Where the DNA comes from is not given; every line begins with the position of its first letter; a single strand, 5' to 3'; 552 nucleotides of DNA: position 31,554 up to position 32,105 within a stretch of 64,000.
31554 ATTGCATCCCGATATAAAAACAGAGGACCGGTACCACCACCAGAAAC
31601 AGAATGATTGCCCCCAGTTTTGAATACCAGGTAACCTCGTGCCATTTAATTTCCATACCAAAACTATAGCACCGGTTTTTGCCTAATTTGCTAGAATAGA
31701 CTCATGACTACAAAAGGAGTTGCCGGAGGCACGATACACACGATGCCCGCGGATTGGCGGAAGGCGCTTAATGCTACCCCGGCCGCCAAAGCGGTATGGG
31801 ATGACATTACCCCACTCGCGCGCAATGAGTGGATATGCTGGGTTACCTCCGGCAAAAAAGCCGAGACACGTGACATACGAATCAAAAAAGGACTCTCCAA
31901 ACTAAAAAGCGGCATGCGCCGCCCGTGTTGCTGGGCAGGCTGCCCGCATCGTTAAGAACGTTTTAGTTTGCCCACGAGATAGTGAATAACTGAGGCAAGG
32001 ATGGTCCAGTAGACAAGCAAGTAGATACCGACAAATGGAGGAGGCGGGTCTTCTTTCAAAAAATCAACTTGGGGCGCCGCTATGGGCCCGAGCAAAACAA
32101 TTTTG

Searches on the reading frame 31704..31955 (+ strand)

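Call 64: search_protein_families(library=pfam, proteins=[window:31704-31955:+], max_evalue=0.01)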
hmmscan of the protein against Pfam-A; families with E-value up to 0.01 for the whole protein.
window:31704-31955:+ (83 aa): 1 family
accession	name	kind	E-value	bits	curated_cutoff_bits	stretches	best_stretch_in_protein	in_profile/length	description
PF13376.11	OmdA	-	7.9e-18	64.6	25.6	1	13-70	3-60/60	Bacteriocin-protection, YdeI or OmpD-Associated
